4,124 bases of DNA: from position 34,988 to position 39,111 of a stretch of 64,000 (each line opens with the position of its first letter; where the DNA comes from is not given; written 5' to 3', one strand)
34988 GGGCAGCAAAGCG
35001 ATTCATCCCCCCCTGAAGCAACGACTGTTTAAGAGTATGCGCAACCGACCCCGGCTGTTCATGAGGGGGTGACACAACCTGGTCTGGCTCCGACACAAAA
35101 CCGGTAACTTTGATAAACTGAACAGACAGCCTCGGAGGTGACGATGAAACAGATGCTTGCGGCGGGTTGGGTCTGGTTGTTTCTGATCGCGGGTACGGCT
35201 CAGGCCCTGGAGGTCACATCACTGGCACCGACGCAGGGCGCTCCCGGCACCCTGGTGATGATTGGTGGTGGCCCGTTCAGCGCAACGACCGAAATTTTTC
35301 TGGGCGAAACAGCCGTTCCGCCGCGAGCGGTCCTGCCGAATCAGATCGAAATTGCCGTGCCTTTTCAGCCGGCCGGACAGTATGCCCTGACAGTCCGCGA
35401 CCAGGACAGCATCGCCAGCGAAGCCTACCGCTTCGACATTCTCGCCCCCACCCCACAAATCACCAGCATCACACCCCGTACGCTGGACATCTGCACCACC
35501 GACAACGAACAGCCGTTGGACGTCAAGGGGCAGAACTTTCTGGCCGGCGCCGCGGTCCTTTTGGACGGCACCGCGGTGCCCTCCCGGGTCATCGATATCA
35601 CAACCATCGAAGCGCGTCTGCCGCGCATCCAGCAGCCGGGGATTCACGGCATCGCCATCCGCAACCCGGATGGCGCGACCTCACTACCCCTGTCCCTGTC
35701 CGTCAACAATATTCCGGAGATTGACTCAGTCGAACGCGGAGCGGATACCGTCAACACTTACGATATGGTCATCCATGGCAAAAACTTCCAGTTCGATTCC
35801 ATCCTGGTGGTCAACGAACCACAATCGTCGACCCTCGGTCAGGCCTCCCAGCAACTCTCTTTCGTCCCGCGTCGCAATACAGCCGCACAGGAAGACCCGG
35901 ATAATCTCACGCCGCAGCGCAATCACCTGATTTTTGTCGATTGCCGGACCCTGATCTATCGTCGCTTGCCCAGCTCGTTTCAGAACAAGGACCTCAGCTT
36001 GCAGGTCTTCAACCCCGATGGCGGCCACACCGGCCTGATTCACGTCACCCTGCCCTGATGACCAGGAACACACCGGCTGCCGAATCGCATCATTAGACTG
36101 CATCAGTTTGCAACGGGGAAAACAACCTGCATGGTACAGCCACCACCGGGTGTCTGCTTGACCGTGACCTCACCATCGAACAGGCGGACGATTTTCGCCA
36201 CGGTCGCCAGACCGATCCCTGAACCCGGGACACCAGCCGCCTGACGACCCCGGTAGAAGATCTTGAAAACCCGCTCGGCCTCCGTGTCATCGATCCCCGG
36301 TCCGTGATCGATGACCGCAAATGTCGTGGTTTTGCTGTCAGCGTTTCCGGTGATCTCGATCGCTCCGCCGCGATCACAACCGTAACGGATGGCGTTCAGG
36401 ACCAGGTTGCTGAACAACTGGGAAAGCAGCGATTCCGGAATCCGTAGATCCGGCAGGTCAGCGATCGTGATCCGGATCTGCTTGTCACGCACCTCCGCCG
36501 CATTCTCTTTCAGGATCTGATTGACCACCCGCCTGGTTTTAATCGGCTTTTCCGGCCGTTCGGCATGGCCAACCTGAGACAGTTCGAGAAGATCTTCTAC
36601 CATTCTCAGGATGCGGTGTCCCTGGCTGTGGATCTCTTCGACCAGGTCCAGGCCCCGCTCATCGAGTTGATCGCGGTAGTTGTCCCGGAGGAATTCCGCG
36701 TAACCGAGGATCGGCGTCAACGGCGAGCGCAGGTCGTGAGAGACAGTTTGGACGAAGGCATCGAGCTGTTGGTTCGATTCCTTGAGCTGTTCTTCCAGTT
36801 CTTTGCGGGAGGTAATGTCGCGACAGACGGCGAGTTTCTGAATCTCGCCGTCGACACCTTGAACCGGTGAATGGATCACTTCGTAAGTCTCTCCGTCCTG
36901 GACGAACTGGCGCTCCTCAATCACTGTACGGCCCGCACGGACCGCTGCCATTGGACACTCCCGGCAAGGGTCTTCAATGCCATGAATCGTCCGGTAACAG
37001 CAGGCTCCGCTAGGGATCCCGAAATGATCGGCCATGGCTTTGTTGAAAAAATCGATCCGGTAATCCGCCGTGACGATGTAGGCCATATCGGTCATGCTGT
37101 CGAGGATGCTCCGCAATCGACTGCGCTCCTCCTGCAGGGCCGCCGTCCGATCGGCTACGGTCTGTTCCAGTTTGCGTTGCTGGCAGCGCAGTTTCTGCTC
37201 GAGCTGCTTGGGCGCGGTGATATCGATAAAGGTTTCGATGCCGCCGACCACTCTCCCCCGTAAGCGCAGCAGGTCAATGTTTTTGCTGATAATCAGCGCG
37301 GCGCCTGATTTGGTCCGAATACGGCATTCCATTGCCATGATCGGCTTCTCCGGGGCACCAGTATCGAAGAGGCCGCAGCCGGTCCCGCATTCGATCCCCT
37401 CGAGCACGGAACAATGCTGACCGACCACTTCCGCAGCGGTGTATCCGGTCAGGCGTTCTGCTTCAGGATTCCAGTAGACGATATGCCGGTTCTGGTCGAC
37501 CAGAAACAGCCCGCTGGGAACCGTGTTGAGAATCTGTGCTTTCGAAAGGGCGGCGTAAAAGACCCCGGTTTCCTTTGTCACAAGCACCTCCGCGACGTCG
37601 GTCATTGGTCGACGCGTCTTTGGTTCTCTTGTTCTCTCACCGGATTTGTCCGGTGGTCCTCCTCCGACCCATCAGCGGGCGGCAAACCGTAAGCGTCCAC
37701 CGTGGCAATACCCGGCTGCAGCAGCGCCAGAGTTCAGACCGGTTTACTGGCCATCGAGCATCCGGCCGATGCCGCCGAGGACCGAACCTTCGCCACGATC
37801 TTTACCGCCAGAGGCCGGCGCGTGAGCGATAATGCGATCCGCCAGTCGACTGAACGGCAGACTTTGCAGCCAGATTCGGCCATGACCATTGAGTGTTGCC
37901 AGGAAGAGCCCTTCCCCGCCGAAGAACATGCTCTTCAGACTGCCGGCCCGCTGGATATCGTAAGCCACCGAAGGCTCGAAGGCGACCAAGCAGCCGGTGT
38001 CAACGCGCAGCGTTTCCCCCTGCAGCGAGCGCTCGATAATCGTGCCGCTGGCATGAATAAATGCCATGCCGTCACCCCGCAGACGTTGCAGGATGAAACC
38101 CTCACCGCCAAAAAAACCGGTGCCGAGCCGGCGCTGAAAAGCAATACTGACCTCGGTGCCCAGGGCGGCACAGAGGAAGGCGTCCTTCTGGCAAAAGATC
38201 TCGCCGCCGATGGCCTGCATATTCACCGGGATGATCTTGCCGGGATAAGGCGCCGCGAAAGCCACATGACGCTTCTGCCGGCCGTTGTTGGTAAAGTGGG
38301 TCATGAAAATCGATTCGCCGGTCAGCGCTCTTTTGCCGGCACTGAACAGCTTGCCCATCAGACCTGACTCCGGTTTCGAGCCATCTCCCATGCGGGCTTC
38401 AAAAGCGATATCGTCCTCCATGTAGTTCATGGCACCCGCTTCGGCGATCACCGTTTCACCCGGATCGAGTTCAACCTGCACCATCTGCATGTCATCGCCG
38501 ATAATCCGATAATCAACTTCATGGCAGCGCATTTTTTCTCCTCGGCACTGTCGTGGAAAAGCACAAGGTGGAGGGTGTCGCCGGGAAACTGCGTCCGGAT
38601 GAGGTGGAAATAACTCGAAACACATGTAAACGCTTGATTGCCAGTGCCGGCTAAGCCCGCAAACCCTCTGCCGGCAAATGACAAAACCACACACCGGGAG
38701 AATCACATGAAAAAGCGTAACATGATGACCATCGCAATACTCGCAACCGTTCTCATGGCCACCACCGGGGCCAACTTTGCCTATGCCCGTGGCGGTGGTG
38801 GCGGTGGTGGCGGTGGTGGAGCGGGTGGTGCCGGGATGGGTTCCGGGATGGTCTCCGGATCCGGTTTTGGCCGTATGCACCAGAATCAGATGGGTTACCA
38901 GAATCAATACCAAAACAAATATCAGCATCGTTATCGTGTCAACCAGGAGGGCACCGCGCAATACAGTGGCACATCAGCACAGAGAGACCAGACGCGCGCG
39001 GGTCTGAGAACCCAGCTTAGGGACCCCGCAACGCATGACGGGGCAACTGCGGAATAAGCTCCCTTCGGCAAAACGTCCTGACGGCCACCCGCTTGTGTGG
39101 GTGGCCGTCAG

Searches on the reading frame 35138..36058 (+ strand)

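Call 42: search_protein_families(library=ncbifam, proteins=[window:35138-36058:+], max_evalue=1e-10)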
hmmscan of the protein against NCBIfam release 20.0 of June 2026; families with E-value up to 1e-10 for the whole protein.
window:35138-36058:+ (306 aa): 1 family
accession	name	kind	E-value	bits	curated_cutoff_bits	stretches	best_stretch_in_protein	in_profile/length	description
NF058597.1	CoaZ_rpt_PGGG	domain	3.7e-23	81.4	30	1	104-189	1-88/88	choice-of-anchor Z repeating domain-containing protein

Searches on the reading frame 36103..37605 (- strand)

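Call 42: search_protein_families(library=ncbifam, proteins=[window:36103-37605:-], max_evalue=1e-10)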
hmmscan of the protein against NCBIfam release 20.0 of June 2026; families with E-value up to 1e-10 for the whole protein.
window:36103-37605:- (500 aa): 68 families (the best 25 are shown)
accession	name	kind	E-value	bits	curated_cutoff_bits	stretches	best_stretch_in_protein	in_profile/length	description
NF046044.1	PnpS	equivalog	7.2e-54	183.3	400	1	137-497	30-390/390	two-component system histidine kinase PnpS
TIGR02966.1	phoR_proteo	equivalog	4.9e-52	177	334.2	1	158-496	2-333/333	phosphate regulon sensor histidine kinase PhoR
NF008468.0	PRK11360.1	equivalog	1.7e-45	155.5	646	1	150-499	256-609/616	two-component system sensor histidine kinase AtoS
NF033092.0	HK_WalK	equivalog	2.2e-39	135.5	725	1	145-497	241-593/594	cell wall metabolism sensor histidine kinase WalK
NF008312.0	PRK11100.1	equivalog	1.9e-37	129.2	356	1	269-498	245-474/477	two-component system sensor histidine kinase CreC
NF008302.0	PRK11091.1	equivalog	1.2e-33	116.3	838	1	129-498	119-505/779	aerobic respiration two-component sensor histidine kinase ArcB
NF047465.1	hybrid_HK_LvrA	exception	3.3e-33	114.7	1200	1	262-492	581-812/819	hybrid histidine kinase/response regulator LvrA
NF045595.1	HK_scytonemin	equivalog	7.3e-32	110.5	865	1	155-498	275-635/637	scytonemin biosynthesis sensor histidine kinase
TIGR02956.1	TMAO_torS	equivalog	1.3e-30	106.3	676.5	1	273-498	456-682/967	TMAO reductase system sensor histidine kinase/response regulator TorS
NF007004.0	PRK09467.1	equivalog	1.3e-28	100.1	415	1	274-498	225-436/440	two-component system sensor histidine kinase EnvZ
NF006800.0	PRK09303.1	equivalog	7e-28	97.6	342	1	266-499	136-378/383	histidine kinase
NF047874.1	MASE3_PAS_HK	subfamily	2.6e-27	95.9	560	1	134-498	234-625/655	MASE3 domain-containing sensor histidine kinase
NF007688.0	PRK10364.1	equivalog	4.1e-27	95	479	1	264-499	221-452/460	two-component system sensor histidine kinase ZraS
NF041735.1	hist_kin_RppB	equivalog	1.2e-26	93.5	400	1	276-496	211-437/438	two-component system sensor histidine kinase RppB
TIGR01386.1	cztS_silS_copS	subfamily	1.3e-26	93.6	292.55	1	272-497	232-457/457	heavy metal sensor histidine kinase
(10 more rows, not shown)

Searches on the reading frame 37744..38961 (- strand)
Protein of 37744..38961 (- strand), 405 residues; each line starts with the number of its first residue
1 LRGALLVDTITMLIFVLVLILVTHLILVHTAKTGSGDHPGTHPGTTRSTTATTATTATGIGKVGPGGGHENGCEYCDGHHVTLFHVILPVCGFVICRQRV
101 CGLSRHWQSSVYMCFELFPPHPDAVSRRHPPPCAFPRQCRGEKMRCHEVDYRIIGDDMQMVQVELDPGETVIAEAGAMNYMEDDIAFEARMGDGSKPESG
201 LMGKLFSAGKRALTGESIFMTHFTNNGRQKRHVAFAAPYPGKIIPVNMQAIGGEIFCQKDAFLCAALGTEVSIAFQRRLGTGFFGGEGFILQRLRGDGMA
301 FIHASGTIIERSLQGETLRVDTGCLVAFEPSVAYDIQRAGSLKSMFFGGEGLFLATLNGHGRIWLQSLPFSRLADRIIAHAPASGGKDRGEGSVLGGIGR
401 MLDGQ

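Call 42: search_protein_families(library=ncbifam, proteins=[window:37744-38961:-], max_evalue=1e-10)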
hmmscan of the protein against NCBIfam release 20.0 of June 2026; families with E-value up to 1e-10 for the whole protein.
window:37744-38961:- (405 aa): 1 family
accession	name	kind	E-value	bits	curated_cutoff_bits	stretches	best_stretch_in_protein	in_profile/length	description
TIGR00266.1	TIGR00266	hypoth_equivalog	1.2e-35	123.1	96.6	1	150-368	2-205/222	TIGR00266 family protein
